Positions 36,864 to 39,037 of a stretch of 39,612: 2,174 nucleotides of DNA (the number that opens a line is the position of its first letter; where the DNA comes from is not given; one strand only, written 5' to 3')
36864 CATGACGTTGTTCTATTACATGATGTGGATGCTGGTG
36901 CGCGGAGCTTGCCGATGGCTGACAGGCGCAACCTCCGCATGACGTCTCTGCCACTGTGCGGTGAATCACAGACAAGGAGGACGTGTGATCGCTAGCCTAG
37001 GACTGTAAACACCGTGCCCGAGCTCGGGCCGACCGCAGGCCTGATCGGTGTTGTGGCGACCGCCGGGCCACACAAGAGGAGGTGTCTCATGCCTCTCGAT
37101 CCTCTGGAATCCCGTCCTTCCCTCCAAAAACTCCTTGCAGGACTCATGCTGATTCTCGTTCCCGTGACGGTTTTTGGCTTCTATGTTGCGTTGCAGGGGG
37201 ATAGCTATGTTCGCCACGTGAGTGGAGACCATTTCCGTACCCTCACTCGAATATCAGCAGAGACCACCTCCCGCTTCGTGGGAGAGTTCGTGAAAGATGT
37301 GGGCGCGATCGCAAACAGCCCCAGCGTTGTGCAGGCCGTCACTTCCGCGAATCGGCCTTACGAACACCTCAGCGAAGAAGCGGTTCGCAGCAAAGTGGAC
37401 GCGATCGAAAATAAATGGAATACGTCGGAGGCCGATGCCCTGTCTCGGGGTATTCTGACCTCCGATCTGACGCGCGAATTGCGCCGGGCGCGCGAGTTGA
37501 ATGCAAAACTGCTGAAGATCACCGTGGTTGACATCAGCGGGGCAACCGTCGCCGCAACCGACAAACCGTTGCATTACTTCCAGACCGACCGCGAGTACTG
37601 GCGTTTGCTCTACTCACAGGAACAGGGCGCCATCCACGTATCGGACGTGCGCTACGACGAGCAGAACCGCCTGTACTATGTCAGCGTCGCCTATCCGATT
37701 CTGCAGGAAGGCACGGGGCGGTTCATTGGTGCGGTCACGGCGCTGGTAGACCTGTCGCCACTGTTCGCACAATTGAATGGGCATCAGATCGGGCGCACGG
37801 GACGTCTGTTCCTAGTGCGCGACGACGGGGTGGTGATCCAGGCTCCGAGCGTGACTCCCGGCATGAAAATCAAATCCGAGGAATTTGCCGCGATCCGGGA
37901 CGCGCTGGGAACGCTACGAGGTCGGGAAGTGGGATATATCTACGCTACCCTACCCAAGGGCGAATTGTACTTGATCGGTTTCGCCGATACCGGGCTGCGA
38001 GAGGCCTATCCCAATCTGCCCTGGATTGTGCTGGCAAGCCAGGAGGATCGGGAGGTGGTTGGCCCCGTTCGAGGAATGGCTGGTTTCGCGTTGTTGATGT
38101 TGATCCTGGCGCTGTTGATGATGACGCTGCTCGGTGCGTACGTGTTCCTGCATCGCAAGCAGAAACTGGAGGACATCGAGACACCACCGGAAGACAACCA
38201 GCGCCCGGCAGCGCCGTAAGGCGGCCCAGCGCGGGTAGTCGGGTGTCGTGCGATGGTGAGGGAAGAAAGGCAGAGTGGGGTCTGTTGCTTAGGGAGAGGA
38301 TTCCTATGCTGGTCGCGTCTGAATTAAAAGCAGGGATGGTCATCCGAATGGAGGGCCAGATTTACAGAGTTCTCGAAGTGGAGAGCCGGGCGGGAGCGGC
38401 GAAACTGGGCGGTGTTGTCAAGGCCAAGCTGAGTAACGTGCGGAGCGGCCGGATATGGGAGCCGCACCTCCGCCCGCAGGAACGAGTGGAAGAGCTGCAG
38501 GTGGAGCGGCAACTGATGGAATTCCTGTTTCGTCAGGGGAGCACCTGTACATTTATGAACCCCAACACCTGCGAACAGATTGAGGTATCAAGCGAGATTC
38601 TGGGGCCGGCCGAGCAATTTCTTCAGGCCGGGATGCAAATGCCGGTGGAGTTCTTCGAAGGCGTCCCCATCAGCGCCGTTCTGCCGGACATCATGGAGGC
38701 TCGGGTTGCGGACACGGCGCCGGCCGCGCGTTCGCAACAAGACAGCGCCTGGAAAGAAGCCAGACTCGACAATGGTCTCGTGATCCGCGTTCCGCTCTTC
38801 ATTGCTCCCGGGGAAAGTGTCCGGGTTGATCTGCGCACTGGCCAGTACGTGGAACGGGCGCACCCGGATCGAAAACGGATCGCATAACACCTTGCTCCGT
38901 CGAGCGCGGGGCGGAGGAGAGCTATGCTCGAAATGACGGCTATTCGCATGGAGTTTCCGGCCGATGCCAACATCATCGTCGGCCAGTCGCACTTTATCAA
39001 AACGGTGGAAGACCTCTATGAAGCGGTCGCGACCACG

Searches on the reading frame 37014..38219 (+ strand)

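Call 63: search_protein_families(library=pfam, proteins=[window:37014-38219:+], max_evalue=0.00001)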
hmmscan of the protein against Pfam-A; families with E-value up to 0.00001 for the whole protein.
window:37014-38219:+ (401 aa): 1 family
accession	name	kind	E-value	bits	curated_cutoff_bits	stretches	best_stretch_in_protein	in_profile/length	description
PF02743.24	dCache_1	-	7.3e-16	58.9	45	1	139-340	57-238/240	Cache domain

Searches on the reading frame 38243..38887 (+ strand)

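Call 63: search_protein_families(library=pfam, proteins=[window:38243-38887:+], max_evalue=0.00001)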
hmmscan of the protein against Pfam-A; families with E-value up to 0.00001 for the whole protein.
window:38243-38887:+ (214 aa): 3 families
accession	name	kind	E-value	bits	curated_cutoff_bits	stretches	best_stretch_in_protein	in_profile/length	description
PF09285.17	Elong-fact-P_C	-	1.3e-15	57.3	25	1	152-205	2-56/56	Elongation factor P, C-terminal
PF01132.26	EFP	-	1.8e-13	50.7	27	1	92-143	3-54/54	Elongation factor P (EF-P) OB domain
PF08207.18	EFP_N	-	1.3e-12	47.9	23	1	25-82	2-58/58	Elongation factor P (EF-P) KOW-like domain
